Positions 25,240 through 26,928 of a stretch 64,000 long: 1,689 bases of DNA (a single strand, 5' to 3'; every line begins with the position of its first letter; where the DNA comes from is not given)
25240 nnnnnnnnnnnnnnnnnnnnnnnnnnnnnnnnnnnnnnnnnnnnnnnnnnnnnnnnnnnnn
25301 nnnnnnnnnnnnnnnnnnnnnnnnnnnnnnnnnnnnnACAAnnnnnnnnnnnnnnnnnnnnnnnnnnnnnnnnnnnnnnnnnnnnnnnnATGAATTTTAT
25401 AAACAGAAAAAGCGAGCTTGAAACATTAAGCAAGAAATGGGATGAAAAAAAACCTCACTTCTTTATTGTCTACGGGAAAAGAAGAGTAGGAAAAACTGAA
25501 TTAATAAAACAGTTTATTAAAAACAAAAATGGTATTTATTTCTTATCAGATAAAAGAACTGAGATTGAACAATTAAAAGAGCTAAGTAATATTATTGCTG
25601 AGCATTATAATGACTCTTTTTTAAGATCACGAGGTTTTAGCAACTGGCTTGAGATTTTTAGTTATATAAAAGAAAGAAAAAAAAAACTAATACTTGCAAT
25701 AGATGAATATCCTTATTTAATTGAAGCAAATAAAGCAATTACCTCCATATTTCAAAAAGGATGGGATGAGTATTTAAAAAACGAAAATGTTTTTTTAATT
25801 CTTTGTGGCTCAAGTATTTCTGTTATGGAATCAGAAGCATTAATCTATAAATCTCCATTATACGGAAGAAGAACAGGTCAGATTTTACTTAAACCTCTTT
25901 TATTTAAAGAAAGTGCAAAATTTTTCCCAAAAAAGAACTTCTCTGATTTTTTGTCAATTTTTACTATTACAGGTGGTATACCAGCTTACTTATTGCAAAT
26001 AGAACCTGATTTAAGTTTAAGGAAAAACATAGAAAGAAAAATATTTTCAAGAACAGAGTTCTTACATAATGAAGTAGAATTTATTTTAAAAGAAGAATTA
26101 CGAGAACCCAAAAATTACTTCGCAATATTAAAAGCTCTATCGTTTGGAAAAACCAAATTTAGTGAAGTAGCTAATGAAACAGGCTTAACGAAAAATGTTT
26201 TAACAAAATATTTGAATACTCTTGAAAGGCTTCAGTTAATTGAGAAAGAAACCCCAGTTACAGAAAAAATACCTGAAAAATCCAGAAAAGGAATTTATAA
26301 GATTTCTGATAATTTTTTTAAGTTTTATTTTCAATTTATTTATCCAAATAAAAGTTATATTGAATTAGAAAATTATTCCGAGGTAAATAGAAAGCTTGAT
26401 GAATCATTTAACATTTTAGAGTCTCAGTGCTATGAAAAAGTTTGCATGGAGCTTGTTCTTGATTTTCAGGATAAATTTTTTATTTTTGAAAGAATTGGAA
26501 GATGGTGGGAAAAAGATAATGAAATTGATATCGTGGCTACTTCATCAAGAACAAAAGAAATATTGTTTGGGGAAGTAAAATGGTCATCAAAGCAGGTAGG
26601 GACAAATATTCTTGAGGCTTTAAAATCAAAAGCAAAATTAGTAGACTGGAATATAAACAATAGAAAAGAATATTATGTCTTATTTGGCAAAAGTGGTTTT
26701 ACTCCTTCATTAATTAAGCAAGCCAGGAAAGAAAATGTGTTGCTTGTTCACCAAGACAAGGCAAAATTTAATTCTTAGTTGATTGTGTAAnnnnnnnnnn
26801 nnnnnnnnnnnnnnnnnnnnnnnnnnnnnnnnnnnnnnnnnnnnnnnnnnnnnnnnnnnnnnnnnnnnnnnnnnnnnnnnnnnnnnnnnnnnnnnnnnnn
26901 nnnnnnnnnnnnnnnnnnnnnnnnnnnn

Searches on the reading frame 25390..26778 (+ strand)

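Call 5: search_protein_families(library=ncbifam, proteins=[window:25390-26778:+], max_evalue=0.001)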
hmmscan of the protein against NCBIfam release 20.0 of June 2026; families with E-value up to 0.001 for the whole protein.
window:25390-26778:+ (462 aa): 2 families
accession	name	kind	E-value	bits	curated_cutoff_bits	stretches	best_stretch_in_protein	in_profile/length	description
NF053610.1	Sso10a_fam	subfamily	0.00019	21.4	60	1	244-288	8-51/64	Sso10a family chromatin protein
TIGR02928.1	TIGR02928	subfamily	0.00097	18.1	181.3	0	5-146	19-179/366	orc1/cdc6 family replication initiation protein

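Call 13: search_protein_families(library=padloc, proteins=[window:25390-26778:+], max_evalue=0.1)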
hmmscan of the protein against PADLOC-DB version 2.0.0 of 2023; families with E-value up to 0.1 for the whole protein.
window:25390-26778:+ (462 aa): 15 families
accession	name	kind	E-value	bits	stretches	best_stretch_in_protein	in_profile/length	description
PDLC04984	PDC-S27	-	1.8e-55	186.7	1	2-428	3-444/474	-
PDLC04985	PDC-S27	-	1.7e-30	104.4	1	2-445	5-462/484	-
PDLC04789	PDC-S01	-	1.6e-11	41.8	1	10-286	7-245/375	-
PDLC04791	PDC-S01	-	6.9e-09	32.9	1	6-148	3-127/395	-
PDLC04787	PDC-S01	-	3.2e-07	27.6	1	2-218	9-202/412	-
PDLC04790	PDC-S01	-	4.8e-07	26.8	2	249-290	232-273/422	-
PDLC01848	CARF3--CARF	-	1.5e-05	22.8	1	192-293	88-188/197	-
PDLC01438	Csa3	-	7.1e-05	21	1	243-335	150-230/305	"CAS-I,CAS-II,CAS-III,CAS-IV,CAS-V,CAS-VI; associated_signaling"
PDLC04140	mad8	-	9.9e-05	20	0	82-119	173-212/314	mads_8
PDLC04786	PDC-S01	-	0.00066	16.5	1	15-106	12-95/439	-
PDLC04788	PDC-S01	-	0.0009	16.3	1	11-106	8-92/448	-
PDLC01044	Csa3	-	0.0026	15.7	1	190-286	87-181/194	Type I-A associated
PDLC02933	PRTase_III-A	-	0.0037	14.9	1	226-293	279-335/368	-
PDLC01268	CasR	-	0.0044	15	1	218-287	103-169/179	"CAS-I,CAS-II,CAS-III,CAS-IV,CAS-V,CAS-VI; associated_signaling"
PDLC01434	CasR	-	0.011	13.6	1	241-288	128-175/191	"CAS-I,CAS-II,CAS-III,CAS-IV,CAS-V,CAS-VI; associated_signaling"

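Call 14: search_protein_families(library=pfam, proteins=[window:25390-26778:+], max_evalue=0.1)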
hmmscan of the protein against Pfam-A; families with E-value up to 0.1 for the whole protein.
window:25390-26778:+ (462 aa): 17 families
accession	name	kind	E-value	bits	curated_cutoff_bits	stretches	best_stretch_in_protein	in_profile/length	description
PF01637.24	ATPase_2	-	1.3e-32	113.9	33.2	1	3-203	1-224/225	ATPase domain predominantly from Archaea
PF03008.20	DUF234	-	3.3e-22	79.2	22.5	1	313-400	1-91/100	Archaea bacterial proteins of unknown function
PF13173.12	AAA_14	-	1.3e-09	38.6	27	1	24-174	4-127/129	AAA domain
PF09339.16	HTH_IclR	-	0.00016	21.8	22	1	244-287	6-51/52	IclR helix-turn-helix domain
PF01638.23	HxlR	-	0.00078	19.7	20.8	1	245-297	9-60/91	HxlR-like helix-turn-helix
PF13635.12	DUF4143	-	0.00098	19.3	28.1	1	242-399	18-160/160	Domain of unknown function (DUF4143)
PF01022.26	HTH_5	-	0.0014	18.9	22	1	246-286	7-47/47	Bacterial regulatory protein, arsR family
PF13191.12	AAA_16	-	0.0056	17.6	32.6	1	3-62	2-73/167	AAA ATPase domain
PF05621.17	TniB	-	0.006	16.5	22.4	1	8-47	21-60/189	Bacterial TniB protein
PF14947.12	HTH_45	-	0.0064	16.9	25.5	1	244-288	9-53/77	Winged helix-turn-helix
PF14394.12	DUF4423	-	0.0073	16.6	30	1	242-291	22-74/165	Domain of unknown function (DUF4423)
PF24409.1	wHTH-PRTase_assc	-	0.01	16.3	27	0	245-292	2-49/83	wHTH-PRTase associated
PF02021.23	UPF0102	-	0.035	14.9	23.6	1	372-412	20-55/80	Uncharacterised protein family UPF0102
PF00004.35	AAA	-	0.042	14.7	21.2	1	26-148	2-116/131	ATPase family associated with various cellular activities (AAA)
PF12802.13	MarR_2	-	0.062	13.9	27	1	245-288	9-54/61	MarR family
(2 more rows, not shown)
